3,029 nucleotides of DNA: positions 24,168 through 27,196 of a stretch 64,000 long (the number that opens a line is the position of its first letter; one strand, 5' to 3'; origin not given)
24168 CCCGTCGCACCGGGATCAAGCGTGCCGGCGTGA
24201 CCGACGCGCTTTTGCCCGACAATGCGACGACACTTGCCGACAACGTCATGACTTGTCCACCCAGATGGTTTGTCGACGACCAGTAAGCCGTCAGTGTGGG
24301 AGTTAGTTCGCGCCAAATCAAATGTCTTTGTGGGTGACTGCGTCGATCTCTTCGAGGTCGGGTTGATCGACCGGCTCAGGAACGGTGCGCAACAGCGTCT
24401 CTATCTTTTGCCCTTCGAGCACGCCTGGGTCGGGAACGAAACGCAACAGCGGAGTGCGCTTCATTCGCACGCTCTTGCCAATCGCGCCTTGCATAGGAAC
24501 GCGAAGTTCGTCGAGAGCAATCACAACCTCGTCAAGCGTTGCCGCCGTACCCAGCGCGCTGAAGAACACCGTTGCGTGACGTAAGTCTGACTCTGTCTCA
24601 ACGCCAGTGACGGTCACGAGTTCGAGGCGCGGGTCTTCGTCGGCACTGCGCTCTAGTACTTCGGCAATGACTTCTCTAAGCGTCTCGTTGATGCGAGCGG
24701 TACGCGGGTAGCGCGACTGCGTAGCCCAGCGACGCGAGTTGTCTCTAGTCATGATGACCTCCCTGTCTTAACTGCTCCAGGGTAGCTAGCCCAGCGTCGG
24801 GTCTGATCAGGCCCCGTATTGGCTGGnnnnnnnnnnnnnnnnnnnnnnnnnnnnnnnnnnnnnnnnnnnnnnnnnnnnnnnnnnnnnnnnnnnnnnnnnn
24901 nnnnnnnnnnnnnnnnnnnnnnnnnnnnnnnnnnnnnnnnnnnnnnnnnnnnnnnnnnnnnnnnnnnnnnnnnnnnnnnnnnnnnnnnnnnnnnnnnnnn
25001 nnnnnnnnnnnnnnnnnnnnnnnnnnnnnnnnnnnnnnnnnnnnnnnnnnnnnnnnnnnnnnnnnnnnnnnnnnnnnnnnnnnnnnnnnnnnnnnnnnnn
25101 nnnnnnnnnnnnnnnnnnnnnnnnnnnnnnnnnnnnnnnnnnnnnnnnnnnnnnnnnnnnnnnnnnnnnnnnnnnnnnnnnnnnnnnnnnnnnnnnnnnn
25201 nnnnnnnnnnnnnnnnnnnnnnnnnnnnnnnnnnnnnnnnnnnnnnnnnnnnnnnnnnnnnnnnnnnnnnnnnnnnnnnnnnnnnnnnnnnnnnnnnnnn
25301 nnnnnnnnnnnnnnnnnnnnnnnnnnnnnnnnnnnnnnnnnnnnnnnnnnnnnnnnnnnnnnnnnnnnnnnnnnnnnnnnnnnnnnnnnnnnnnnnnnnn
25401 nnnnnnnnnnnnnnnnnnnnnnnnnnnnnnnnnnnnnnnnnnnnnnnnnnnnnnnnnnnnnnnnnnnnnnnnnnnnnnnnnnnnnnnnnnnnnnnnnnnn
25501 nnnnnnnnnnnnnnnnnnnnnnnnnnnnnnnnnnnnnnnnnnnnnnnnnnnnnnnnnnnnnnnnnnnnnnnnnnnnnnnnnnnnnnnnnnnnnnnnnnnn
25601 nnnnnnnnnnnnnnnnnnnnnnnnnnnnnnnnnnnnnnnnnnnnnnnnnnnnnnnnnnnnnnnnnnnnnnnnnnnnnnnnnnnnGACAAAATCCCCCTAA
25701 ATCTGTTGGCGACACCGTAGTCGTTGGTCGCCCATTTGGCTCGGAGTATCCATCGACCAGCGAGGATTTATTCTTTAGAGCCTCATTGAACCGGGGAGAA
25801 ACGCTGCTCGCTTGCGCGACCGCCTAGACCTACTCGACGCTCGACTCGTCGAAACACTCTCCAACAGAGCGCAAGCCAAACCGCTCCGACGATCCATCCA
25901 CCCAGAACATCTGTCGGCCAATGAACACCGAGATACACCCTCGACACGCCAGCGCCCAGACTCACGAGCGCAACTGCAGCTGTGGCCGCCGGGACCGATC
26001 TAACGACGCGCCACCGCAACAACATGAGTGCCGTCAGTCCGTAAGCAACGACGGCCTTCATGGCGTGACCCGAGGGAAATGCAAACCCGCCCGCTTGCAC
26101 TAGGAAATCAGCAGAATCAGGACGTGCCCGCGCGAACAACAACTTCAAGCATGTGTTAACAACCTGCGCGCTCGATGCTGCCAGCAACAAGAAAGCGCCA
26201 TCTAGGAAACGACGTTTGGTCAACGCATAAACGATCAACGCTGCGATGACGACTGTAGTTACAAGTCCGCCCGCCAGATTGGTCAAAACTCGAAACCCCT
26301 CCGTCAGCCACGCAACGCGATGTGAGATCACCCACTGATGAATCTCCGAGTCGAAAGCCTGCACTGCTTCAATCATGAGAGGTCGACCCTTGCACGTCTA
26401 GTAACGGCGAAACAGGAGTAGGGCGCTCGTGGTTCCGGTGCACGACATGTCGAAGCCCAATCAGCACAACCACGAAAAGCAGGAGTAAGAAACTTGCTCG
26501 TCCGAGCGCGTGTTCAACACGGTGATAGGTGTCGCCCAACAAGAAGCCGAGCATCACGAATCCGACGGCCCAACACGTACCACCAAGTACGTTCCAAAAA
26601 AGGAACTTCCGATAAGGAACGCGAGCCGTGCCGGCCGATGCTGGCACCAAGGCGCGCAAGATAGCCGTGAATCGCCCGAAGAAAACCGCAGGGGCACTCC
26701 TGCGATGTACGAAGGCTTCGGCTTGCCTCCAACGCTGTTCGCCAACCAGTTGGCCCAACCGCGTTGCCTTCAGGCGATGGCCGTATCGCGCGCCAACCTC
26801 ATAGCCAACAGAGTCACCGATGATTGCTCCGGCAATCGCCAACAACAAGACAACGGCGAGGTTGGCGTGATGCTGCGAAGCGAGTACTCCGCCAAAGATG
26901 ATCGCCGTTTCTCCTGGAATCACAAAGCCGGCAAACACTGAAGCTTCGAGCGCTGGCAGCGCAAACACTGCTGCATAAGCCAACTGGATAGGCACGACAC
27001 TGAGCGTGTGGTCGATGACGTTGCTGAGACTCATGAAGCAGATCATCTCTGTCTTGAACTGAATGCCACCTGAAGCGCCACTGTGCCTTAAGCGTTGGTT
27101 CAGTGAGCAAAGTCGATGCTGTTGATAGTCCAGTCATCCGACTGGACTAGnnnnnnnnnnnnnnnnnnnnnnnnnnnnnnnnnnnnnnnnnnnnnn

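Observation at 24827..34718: Accessory block of about 10 kb splits the universally conserved infB-rbfA junction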

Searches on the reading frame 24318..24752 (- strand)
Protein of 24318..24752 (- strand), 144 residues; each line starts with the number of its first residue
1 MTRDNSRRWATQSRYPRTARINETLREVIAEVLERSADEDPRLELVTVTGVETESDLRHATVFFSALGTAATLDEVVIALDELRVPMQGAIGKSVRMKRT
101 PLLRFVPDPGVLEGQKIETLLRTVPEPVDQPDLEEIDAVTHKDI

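Call 3: search_protein_families(library=pfam, proteins=[window:24318-24752:-])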
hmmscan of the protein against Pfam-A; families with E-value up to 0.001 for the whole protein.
window:24318-24752:- (144 aa): 1 family
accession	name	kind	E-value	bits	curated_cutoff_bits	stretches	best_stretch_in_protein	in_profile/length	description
PF02033.23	RBFA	-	1.6e-22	80.2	34.7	1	17-121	1-105/105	Ribosome-binding factor A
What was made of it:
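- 24318..24752 (-): rbfA, followed by truB, ribF, rpsO and pnp. Pfam RBFA (call 3).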

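Call 5: find_related_loci(query=window:24318-24752:-, collection=genome_contigs, flank=10000)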
Query window:24318-24752:- (144 aa) in genome_contigs; peptide patterns used: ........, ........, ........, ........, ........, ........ (x = any residue, [..] = any of these).
441 stretches matched a pattern, but none encodes a relative of the query by tblastn (E <= 1e-3).
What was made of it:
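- Tried and rejected: A genome-collection scan with rbfA found no relative because rbfA is too divergent (call 5).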

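Call 6: find_homologous_proteins(query=window:24318-24752:-)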
Query window:24318-24752:- (144 aa): 2669 proteins with E <= 0.001 among 2759 candidates; the best 120 are listed.
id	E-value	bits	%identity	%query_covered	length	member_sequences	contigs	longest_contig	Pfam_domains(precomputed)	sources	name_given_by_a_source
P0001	2.3e-85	301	100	100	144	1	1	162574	PF02033.24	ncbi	-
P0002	2.7e-56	207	73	97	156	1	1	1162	PF02033.24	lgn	-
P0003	6.1e-52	193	69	91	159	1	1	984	PF02033.24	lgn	-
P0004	6.4e-52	193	69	92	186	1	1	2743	PF02033.24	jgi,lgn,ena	-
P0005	3.9e-51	190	66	95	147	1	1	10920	PF02033.24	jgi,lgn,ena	-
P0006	5.9e-51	190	70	88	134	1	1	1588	PF02033.24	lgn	-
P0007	1.9e-44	169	62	88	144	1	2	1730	PF02033.24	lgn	-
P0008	1.1e-42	163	63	84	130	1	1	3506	PF02033.24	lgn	-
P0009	6.2e-42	161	60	90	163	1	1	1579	PF02033.24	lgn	-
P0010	7.8e-42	160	65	84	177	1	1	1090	PF02033.24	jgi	jgi:ribosome-binding factor A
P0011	1.2e-41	160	61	87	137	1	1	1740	PF02033.24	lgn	-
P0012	1.3e-41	160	68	79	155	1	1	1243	PF02033.24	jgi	jgi:ribosome-binding factor A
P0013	1.9e-41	159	62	85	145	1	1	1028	PF02033.24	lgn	-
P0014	2.2e-40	156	60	86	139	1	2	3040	PF02033.24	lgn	-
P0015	6.0e-40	154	63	86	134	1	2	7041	PF02033.24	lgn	-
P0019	4.1e-37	145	59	87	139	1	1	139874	PF02033.24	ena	-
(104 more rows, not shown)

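Call 7: find_encoding_contigs(protein=P0001, flank=10000, max_places=3)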
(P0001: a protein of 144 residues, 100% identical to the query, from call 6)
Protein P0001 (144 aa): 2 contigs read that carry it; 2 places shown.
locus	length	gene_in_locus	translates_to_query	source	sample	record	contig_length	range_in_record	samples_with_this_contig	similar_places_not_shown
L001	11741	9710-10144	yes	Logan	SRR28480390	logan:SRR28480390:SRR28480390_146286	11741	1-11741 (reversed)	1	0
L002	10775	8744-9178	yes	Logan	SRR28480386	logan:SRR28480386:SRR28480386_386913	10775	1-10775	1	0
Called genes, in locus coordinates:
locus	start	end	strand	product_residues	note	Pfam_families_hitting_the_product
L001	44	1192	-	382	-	-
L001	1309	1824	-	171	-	PF13302:Acetyltransf_3, PF13420:Acetyltransf_4, PF00583:Acetyltransf_1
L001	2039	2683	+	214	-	PF09335:VTT_dom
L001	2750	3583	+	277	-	PF03988:DUF347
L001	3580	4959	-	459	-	PF00672:HAMP, PF00512:HisKA, PF02518:HATPase_c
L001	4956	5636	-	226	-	PF00072:Response_reg, PF00486:Trans_reg_C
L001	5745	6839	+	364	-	PF03706:LPG_synthase_TM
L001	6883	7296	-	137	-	PF03413:PepSY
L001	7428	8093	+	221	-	PF09335:VTT_dom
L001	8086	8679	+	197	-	PF01569:PAP2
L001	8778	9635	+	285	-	PF01936:NYN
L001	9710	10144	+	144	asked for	PF02033:RBFA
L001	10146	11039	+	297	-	PF01509:TruB_N, PF16198:TruB_C_2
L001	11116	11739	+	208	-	?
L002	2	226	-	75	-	?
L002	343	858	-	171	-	PF13302:Acetyltransf_3, PF13420:Acetyltransf_4, PF00583:Acetyltransf_1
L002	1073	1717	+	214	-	PF09335:VTT_dom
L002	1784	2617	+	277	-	PF03988:DUF347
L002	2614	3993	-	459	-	PF00672:HAMP, PF00512:HisKA, PF02518:HATPase_c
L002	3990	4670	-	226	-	PF00072:Response_reg, PF00486:Trans_reg_C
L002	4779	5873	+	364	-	PF03706:LPG_synthase_TM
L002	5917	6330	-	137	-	PF03413:PepSY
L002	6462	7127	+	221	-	PF09335:VTT_dom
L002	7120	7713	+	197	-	PF01569:PAP2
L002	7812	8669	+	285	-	PF01936:NYN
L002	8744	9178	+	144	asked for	PF02033:RBFA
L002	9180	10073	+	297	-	PF01509:TruB_N, PF16198:TruB_C_2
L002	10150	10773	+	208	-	?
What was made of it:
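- Checked: Two independent short-read assemblies of the same organism (L001, L002; call 7) confirm orphan-to-truB contiguity.
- L001 and L002 show the block directly upstream of NYN-rbfA-truB, where relatives have infB (call 7). infB is therefore separated from NYN whatever the repeat join.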

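Call 8: find_encoding_contigs(protein=P0005, flank=10000, max_places=3)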
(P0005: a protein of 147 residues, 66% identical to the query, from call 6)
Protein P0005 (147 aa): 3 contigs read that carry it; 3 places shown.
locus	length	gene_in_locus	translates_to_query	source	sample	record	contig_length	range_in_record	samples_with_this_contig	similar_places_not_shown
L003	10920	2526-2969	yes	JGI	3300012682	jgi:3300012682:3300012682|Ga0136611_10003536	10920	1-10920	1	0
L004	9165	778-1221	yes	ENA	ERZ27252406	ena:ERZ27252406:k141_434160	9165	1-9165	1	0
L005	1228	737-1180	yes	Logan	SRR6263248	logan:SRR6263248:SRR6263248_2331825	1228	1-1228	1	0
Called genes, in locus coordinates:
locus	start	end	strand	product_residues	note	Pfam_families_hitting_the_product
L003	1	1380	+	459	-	?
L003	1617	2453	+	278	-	PF01936:NYN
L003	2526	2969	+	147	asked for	PF02033:RBFA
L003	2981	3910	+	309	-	PF01509:TruB_N, PF16198:TruB_C_2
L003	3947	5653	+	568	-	PF00512:HisKA, PF02518:HATPase_c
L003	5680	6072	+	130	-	PF00072:Response_reg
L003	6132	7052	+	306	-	PF06574:FAD_syn, PF01687:Flavokinase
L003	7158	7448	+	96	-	PF00312:Ribosomal_S15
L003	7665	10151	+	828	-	PF01138:RNase_PH, PF03725:RNase_PH_C (faint), PF03726:PNPase, PF01138:RNase_PH, PF00013:KH_1, PF00575:S1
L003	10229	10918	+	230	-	?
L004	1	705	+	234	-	?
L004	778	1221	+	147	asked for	PF02033:RBFA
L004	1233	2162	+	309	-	PF01509:TruB_N, PF16198:TruB_C_2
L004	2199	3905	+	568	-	PF00512:HisKA, PF02518:HATPase_c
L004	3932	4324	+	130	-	PF00072:Response_reg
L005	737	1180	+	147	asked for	PF02033:RBFA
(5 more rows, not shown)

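Call 9: find_encoding_contigs(protein=P0019, flank=10000, max_places=3)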
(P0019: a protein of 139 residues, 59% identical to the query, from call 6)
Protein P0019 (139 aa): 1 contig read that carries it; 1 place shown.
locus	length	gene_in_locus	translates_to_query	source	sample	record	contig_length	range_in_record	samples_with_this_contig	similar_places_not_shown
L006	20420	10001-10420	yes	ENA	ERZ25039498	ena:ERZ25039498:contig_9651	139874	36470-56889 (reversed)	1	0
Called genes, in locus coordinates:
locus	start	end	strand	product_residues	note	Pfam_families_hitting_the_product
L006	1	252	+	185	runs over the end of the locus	PF04551:GcpE, PF26540:GcpE_C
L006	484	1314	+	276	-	-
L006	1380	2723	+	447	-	-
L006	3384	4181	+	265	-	PF08529:NusA_N, PF00575:S1 (weak), PF13184:KH_NusA_1st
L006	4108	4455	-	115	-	-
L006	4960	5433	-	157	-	-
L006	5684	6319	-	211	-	-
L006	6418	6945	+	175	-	PF22042:EF-G_D2, PF11987:IF-2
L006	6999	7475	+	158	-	PF11987:IF-2, PF03144:GTP_EFTU_D2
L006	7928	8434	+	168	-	-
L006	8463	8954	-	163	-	PF01595:CNNM (weak)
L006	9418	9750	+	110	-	-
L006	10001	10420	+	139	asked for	PF02033:RBFA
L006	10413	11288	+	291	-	PF01509:TruB_N, PF16198:TruB_C_2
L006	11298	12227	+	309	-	PF06574:FAD_syn, PF01687:Flavokinase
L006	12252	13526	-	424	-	PF00534:Glycos_transf_1, PF13692:Glyco_trans_1_4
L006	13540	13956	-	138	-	-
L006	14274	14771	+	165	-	PF01138:RNase_PH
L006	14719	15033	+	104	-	-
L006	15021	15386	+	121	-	PF03726:PNPase, PF01138:RNase_PH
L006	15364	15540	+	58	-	-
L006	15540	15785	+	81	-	-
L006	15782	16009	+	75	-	PF00013:KH_1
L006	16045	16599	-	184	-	-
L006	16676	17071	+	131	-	PF00675:Peptidase_M16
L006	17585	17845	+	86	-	-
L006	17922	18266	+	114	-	PF01113:DapB_N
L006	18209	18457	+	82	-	PF05173:DapB_C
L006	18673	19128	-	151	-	PF00578:AhpC-TSA, PF08534:Redoxin (weak)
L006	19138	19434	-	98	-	-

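Call 11: list_cluster_members(proteins=[window:24318-24752:-, window:24827-25684:-, window:33270-34418:+, window:34719-37661:-, window:27623-28717:-, window:29503-30882:+])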
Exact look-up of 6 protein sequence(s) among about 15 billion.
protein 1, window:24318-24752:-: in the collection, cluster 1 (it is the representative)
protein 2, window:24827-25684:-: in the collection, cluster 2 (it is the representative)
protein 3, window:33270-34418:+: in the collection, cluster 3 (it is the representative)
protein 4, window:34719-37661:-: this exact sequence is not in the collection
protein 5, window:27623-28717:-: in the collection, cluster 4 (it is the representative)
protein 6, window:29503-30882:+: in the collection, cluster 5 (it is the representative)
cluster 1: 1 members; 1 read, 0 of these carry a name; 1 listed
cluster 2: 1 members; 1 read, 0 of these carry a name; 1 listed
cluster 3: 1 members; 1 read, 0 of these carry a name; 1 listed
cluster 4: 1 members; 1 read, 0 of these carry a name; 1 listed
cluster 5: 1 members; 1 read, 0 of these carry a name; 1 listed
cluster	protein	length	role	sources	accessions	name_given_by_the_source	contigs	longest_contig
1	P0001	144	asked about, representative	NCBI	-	-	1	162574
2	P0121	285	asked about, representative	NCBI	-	-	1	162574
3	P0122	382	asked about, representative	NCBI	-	-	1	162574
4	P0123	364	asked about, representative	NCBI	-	-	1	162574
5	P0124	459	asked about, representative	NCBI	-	-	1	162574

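Call 23: find_related_loci(query=A1, collection=genome_contigs, flank=10000)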
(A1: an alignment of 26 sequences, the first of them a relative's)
Query A1 (285 aa) in genome_contigs; peptide patterns used: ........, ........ (x = any residue, [..] = any of these).
36 stretches matched a pattern; 4 encode a relative of the query (tblastn E <= 1e-3); 4 distinct loci.
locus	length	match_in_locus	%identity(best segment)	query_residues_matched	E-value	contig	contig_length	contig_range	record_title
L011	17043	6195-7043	77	1-283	3e-149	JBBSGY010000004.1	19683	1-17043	MAG: Acidimicrobiales bacterium isolate LS2_sbin.53 LS2_sbin.53_K_150154_L_19683_cov_7.9952, whole genome shotgun sequen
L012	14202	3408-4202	80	1-265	2e-136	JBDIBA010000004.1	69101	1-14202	MAG: Acidimicrobiia bacterium isolate AS-MICRO-3CA.191 NODE_1290_length_69101_cov_30.625587, whole genome shotgun sequen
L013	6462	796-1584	48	1-259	2e-78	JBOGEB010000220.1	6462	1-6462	MAG: Egibacteraceae bacterium isolate SD8052_metabat2.bin.1 NODE_239_length_6462_cov_22.977427, whole genome shotgun seq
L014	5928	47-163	49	193-231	2e-6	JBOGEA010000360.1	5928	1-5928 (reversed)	MAG: Egibacteraceae bacterium isolate SE1492_metabat2.bin.13 NODE_1565_length_5928_cov_3.032925, whole genome shotgun se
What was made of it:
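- Record titles name Acidimicrobiia/Acidimicrobiales MAGs (call 23).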

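Call 29: search_protein_families(library=pfam, proteins=[L011:2370-3227:-, L011:3224-4021:-, L011:4435-5598:+, L006:7928-8434:+, L006:8463-8954:-], max_evalue=0.01)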
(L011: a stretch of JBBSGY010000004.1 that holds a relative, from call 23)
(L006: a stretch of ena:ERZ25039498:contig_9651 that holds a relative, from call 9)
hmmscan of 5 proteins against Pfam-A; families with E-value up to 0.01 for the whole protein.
L011:2370-3227:- (285 aa): 0 families

L011:3224-4021:- (265 aa): 4 families
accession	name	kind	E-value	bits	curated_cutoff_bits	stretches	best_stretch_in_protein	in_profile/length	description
PF04542.20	Sigma70_r2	-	4e-13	49.4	24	1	83-151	1-70/71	Sigma-70 region 2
PF08281.18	Sigma70_r4_2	-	1.2e-11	44.6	25.7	1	186-234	6-54/54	Sigma-70, region 4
PF04545.22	Sigma70_r4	-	1.1e-10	41.3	24.1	1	188-235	2-49/50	Sigma-70, region 4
PF07638.17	Sigma70_ECF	-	0.00067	20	21.1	1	176-236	118-181/185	ECF sigma factor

L011:4435-5598:+ (387 aa): 11 families
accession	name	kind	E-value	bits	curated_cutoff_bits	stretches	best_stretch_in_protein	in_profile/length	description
PF01266.30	DAO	-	1.6e-44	153.3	27.9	1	5-364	1-352/353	FAD dependent oxidoreductase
PF13738.12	Pyr_redox_3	-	2.6e-06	27.3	30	1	162-205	92-135/305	Pyridine nucleotide-disulphide oxidoreductase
PF01593.30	Amino_oxidase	-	4.9e-06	26.5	19.8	1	159-205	209-257/443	Flavin containing amine oxidoreductase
PF01134.28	GIDA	-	0.00013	21.6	22.1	0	5-30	1-26/391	Glucose inhibited division protein A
PF03486.20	HI0933_like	-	0.00014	21.8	50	0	5-34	2-31/244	HI0933-like protein Rossmann domain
PF13450.12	NAD_binding_8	-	0.00016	22.3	21.9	1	8-60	1-50/68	NAD(P)-binding Rossmann-like domain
PF07992.20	Pyr_redox_2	-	0.0011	18.9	26.1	0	5-33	2-30/291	Pyridine nucleotide-disulphide oxidoreductase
PF13454.12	NAD_binding_9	-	0.0016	18.9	21.8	0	169-203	118-153/155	FAD-NAD(P)-binding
PF01494.25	FAD_binding_3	-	0.0016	18.1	22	1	5-43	3-41/349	FAD binding domain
PF02558.23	ApbA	-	0.003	17.6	22.2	1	8-35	3-30/150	Ketopantoate reductase PanE/ApbA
PF02737.24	3HCDH_N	-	0.0051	17.2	22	0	7-35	3-31/180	3-hydroxyacyl-CoA dehydrogenase, NAD binding domain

L006:7928-8434:+ (168 aa): 0 families

L006:8463-8954:- (163 aa): 1 family
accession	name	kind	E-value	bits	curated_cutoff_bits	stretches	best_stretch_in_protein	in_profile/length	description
PF01595.25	CNNM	-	7.4e-06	26.2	28.4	1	72-130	65-109/181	Cyclin M transmembrane N-terminal domain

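Call 47: find_related_loci(query=A1, collection=metagenome_contigs, flank=10000)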
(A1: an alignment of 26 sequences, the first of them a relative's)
Query A1 (285 aa) in metagenome_contigs; peptide patterns used: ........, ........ (x = any residue, [..] = any of these).
94 stretches matched a pattern; 6 encode a relative of the query (tblastn E <= 1e-3); 6 distinct loci.
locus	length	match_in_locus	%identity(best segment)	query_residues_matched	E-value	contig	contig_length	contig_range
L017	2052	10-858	80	1-283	1e-171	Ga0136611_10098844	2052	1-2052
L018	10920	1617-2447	82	1-277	2e-158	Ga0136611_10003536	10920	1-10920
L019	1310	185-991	83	1-269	4e-172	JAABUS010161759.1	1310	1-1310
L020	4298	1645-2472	80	1-277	2e-146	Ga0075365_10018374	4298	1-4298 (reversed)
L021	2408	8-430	38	131-257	7e-20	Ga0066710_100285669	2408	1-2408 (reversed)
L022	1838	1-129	81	235-277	4e-19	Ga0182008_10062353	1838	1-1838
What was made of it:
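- Tried and rejected: The NYN alignment worked but returned only 4 genome loci and 6 metagenome loci (calls 23, 47).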

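Call 55: search_solved_structures(query=A1, max_evalue=1)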
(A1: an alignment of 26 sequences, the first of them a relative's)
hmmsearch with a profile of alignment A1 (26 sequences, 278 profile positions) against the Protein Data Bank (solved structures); distinct sequences matched with E-value up to 1: 4.
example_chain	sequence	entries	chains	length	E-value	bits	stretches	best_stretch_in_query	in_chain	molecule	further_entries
2q7t_A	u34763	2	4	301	0.37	13.3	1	106-157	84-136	Protein traI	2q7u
2a0i_A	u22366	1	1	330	0.43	13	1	106-157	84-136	TraI protein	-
1p4d_A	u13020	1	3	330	0.43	13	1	106-157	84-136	TraI protein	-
7qep_O5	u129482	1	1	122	0.43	13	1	181-249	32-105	60S ribosomal protein L35-1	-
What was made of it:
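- Tried and rejected: A PDB sequence search with the NYN profile found nothing (call 55).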

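Call 66: predict_structure(alignment_id=A1)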
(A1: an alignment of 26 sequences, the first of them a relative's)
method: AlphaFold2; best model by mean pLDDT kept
length: 285 residues; sequences in the alignment: 26
mean_pLDDT: 65.9   pTM: 0.51
mean pLDDT of the five models: 65.9, 59.4, 58.1, 55.7, 55.1
residues with pLDDT >= 90: 6; 70-90: 130; 50-70: 84; < 50: 65
segments of 3 or more residues with pLDDT < 50: 47-54, 61-65, 76-80, 85-92, 146-160, 179-184, 270-285
pLDDT, mean of each block of 10 residues (from residue 1): 60 63 67 70 59 49 51 52 47 59 78 71 71 81 56 43 77 72 57 86 76 80 71 77 84 90 73 37 44
secondary structure, 60 per line:
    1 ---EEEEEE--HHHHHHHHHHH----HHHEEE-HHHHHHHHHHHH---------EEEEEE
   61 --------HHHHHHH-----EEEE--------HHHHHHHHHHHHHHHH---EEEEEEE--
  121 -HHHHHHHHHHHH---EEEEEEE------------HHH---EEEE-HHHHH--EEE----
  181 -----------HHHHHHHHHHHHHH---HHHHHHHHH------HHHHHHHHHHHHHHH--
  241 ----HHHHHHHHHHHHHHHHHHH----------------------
elements in order: E4-9 H12-22 E30-32 H34-45 E55-60 H69-75 E81-84 H93-108 E112-118 H122-133 E137-143 E162-165 H167-171 E174-176 H192-205 H209-217 H224-238 H245-263
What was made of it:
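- On NYN/LabA (PF01936) nuclease-like proteins: Model confidence is modest (pLDDT 66, call 66).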

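Call 74: fold_search(model_id=the predicted structure, library=pdb)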
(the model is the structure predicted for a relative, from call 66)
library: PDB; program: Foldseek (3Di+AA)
matches with E <= 10: 1384; with E <= 0.001: 0
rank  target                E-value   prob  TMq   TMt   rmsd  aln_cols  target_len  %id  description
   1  1jqa                  1.5e-03  0.75  0.23  0.19  18.3       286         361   11  Bacillus stearothermophilus glycerol dehydrogenase complex with glycerol (released 2001-10-03)
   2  2qip                  3.4e-03  1.00  0.41  0.67   4.1       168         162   18  Crystal structure of a protein of unknown function VPA0982 from Vibrio parahaemolyticus RIMD 2210633 (released 2007-07-24)
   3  1nlm_A                3.8e-03  0.77  0.27  0.23  16.2       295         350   14  CRYSTAL STRUCTURE OF MURG:GLCNAC COMPLEX (released 2003-02-11)
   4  4mca_B                4.6e-03  0.38  0.19  0.16  18.5       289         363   14  Crystal Structure of Glycerol Dehydrogenase from Serratia to 1.9A (released 2014-02-12)
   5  8sxw_A                6.1e-03  0.85  0.33  0.27  13.8       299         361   14  X-ray crystal structure of UDP- 2,3-diacetamido-2,3-dideoxy-glucuronic acid-2-epimerase from Thermus thermophilus stra (released 2023-09-13)
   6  8k1g                  6.5e-03  0.28  0.18  0.14  19.5       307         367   11  Crystal structure of ethylene glycol-bound glycerol dehydrogenase from Klebsiella pneumoniae (released 2024-05-29)
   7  6lk2_B                7.3e-03  0.66  0.22  0.19  17.1       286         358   10  Crystal structure of Providencia alcalifaciens 3-dehydroquinate synthase (DHQS) in complex with Mg2+, NAD and chloroge (released 2020-07-29)
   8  1jq5                  7.3e-03  0.51  0.22  0.18  17.9       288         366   11  Bacillus Stearothermophilus Glycerol dehydrogenase complex with NAD+ (released 2001-10-01)
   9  3qi7_A                8.2e-03  0.47  0.21  0.17  16.6       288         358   12  Crystal structure of a Putative transcriptional regulator (YP_001089212.1) from Clostridium difficile 630 at 1.86 A re (released 2011-03-23)
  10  1jpu                  9.2e-03  0.41  0.20  0.17  18.1       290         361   11  Crystal Structure of Bacillus Stearothermophilus Glycerol Dehydrogenase (released 2001-10-03)
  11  8aii                  9.8e-03  0.80  0.27  0.37  11.2       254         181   11  High Resolution Crystal Structure of Enterococcus faecium Nicotinate Nucleotide Adenylyltransferase Complexed with Adeni (released 2023-08-16)
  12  4mca_A                1.0e-02  0.30  0.19  0.16  19.5       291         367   13  Crystal Structure of Glycerol Dehydrogenase from Serratia to 1.9A (released 2014-02-12)
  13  1xah_A                1.2e-02  0.54  0.24  0.22  16.9       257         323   12  CRYSTAL STRUCTURE OF STAPHLYOCOCCUS AUREUS 3-DEHYDROQUINATE SYNTHASE (DHQS) IN COMPLEX WITH ZN2+ AND NAD+ (released 2005-03-01)
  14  3uhj_C                1.3e-02  0.41  0.23  0.19  18.5       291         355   10  Crystal structure of a probable glycerol dehydrogenase from Sinorhizobium meliloti 1021 (released 2011-11-23)
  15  3uhj_A                1.3e-02  0.38  0.22  0.19  18.3       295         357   11  Crystal structure of a probable glycerol dehydrogenase from Sinorhizobium meliloti 1021 (released 2011-11-23)
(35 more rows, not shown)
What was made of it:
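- On NYN/LabA (PF01936) nuclease-like proteins: The model matches the LabA-like structure 2qip with probability 1.0 and TM 0.67 over the target (call 74).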

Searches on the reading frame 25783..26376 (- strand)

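Call 3: search_protein_families(library=pfam, proteins=[window:25783-26376:-])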
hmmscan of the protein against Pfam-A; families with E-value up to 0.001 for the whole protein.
window:25783-26376:- (197 aa): 2 families
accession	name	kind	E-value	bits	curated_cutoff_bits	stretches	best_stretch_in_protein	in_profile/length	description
PF01569.27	PAP2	-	6.1e-21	75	27.2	1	62-177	4-127/130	PAP2 superfamily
PF14378.12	PAP2_3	-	0.00035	20.9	27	1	38-169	62-189/190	PAP2 superfamily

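Call 46: search_protein_families(library=ncbifam, proteins=[window:25783-26376:-], max_evalue=0.00001)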
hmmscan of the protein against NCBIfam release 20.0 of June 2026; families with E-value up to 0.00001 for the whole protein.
window:25783-26376:- (197 aa): 3 families
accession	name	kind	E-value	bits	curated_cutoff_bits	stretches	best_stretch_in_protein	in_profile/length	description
NF047884.1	UdeprDiPSep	equivalog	7.9e-14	52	250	1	42-168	58-180/188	undecaprenyl-diphosphatase SepP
NF008813.0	PRK11837.1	equivalog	1.3e-09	38.3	229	1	65-167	66-164/202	undecaprenyl-diphosphate phosphatase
NF007975.0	PRK10699.1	equivalog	1.2e-08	34.7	261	1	95-178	154-233/254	phosphatidylglycerophosphatase B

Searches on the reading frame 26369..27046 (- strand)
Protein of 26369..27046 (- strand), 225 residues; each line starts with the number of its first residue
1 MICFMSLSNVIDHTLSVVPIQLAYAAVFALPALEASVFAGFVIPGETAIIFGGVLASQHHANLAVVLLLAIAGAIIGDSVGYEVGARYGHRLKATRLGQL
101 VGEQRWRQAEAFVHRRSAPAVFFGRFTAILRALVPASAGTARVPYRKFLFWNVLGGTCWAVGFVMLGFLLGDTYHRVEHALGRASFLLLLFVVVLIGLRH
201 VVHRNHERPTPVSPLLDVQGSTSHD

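Call 3: search_protein_families(library=pfam, proteins=[window:26369-27046:-])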
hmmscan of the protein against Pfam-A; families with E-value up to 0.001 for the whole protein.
window:26369-27046:- (225 aa): 1 family
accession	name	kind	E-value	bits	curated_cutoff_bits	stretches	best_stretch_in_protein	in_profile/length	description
PF09335.16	VTT_dom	-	6.4e-21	75.5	33.9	1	43-167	1-121/123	VTT domain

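Call 46: search_protein_families(library=ncbifam, proteins=[window:26369-27046:-], max_evalue=0.00001)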
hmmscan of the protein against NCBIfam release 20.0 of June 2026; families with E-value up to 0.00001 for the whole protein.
window:26369-27046:- (225 aa): 3 families
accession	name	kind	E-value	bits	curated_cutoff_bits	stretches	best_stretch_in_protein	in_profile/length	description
NF008102.0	PRK10847.1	equivalog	5.2e-20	72.2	236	1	23-203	29-209/219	DedA family protein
NF052604.1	UndecprPTUtpABac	equivalog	1e-18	68.1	250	1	42-203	28-190/198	undecaprenyl phosphate transporter UptA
NF052605.1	UndecprPTUptAStph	equivalog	2.1e-15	57.2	300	1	21-203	11-193/197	undecaprenyl phosphate transporter UptA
